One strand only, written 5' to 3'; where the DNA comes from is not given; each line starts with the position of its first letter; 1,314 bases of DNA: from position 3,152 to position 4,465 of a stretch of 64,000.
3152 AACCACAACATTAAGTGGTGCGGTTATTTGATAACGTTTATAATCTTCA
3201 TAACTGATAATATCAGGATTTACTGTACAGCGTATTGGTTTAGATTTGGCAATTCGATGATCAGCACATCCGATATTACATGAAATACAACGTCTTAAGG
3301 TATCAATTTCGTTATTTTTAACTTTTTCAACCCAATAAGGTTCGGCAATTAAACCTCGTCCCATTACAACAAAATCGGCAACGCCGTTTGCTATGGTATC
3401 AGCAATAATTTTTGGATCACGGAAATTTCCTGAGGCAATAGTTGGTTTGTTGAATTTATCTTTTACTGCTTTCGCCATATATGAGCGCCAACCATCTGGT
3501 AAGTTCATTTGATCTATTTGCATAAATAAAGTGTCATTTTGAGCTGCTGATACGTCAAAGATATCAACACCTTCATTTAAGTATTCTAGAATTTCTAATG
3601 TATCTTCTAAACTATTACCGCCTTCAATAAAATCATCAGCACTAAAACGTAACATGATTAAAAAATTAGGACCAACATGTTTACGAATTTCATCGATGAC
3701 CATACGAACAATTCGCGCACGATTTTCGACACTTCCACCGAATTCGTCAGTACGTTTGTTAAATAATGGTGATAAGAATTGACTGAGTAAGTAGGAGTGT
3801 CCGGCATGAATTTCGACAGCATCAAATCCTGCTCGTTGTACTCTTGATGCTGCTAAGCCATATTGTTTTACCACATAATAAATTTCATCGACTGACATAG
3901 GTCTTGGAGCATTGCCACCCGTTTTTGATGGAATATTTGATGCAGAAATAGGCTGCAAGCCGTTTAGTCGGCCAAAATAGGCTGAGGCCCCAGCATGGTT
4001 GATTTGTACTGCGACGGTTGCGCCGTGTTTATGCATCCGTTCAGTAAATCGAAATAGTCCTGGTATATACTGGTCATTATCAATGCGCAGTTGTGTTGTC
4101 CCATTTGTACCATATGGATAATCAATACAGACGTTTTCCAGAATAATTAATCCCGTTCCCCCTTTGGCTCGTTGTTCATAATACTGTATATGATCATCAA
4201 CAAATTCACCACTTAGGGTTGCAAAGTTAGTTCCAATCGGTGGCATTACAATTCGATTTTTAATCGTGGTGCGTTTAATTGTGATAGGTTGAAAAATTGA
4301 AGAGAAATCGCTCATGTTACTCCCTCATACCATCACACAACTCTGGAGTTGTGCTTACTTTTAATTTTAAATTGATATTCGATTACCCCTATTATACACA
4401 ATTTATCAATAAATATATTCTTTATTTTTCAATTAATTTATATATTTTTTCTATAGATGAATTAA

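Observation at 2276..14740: Expanded quinate/shikimate (ydiB-aroD) cluster with a FadH-like flavoprotein, SDR, TIM-barrel enzyme, two MFS transporters, aroL, an AKR and a LysR regulator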

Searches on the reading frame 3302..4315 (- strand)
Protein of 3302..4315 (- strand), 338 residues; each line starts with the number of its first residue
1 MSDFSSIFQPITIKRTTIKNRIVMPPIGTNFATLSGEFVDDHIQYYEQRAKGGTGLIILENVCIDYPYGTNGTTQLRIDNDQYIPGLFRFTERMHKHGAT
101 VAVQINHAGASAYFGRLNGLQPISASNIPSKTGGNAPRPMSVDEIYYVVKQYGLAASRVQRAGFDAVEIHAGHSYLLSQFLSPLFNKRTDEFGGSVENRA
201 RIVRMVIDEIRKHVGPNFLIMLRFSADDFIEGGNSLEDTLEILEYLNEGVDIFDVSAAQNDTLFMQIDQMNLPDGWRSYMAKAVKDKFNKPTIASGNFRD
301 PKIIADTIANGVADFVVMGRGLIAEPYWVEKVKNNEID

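Call 58: search_solved_structures(query=window:3302-4315:-, max_evalue=1e-40, show_alignments=5)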
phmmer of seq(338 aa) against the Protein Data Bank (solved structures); distinct sequences matched with E-value up to 1e-40: 11.
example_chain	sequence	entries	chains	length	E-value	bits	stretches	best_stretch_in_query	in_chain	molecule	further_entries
3krz_A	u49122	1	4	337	6.5e-60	206.7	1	6-330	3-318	NADH:flavin oxidoreductase/NADH oxidase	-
3kru_A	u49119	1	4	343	6.9e-60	206.6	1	6-330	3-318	NADH:flavin oxidoreductase/NADH oxidase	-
5ogt_A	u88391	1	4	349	1.1e-52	182.9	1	7-329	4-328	Chromate reductase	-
5nux_A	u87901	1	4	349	3e-52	181.5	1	7-329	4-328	Chromate reductase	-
1z41_A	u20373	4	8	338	5.2e-52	180.7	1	6-330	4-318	Probable NADH-dependent flavin oxidoreductase yqjM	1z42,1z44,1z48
8uaj_A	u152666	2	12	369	1e-51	179.7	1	4-329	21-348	NADPH dehydrogenase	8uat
3hf3_A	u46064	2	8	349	1.5e-51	179.2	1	7-329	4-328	Chromate reductase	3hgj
3gr7_A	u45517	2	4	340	5.9e-47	164.1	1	6-329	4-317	NADPH dehydrogenase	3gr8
9iuv_A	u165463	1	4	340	1.3e-46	162.9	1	6-329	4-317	NADPH dehydrogenase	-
7o0t_A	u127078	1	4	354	2.5e-44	155.4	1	7-329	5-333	NADH:flavin oxidoreductase/NADH oxidase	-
8x0j_A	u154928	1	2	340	4.1e-44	154.8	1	6-329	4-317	NADPH dehydrogenase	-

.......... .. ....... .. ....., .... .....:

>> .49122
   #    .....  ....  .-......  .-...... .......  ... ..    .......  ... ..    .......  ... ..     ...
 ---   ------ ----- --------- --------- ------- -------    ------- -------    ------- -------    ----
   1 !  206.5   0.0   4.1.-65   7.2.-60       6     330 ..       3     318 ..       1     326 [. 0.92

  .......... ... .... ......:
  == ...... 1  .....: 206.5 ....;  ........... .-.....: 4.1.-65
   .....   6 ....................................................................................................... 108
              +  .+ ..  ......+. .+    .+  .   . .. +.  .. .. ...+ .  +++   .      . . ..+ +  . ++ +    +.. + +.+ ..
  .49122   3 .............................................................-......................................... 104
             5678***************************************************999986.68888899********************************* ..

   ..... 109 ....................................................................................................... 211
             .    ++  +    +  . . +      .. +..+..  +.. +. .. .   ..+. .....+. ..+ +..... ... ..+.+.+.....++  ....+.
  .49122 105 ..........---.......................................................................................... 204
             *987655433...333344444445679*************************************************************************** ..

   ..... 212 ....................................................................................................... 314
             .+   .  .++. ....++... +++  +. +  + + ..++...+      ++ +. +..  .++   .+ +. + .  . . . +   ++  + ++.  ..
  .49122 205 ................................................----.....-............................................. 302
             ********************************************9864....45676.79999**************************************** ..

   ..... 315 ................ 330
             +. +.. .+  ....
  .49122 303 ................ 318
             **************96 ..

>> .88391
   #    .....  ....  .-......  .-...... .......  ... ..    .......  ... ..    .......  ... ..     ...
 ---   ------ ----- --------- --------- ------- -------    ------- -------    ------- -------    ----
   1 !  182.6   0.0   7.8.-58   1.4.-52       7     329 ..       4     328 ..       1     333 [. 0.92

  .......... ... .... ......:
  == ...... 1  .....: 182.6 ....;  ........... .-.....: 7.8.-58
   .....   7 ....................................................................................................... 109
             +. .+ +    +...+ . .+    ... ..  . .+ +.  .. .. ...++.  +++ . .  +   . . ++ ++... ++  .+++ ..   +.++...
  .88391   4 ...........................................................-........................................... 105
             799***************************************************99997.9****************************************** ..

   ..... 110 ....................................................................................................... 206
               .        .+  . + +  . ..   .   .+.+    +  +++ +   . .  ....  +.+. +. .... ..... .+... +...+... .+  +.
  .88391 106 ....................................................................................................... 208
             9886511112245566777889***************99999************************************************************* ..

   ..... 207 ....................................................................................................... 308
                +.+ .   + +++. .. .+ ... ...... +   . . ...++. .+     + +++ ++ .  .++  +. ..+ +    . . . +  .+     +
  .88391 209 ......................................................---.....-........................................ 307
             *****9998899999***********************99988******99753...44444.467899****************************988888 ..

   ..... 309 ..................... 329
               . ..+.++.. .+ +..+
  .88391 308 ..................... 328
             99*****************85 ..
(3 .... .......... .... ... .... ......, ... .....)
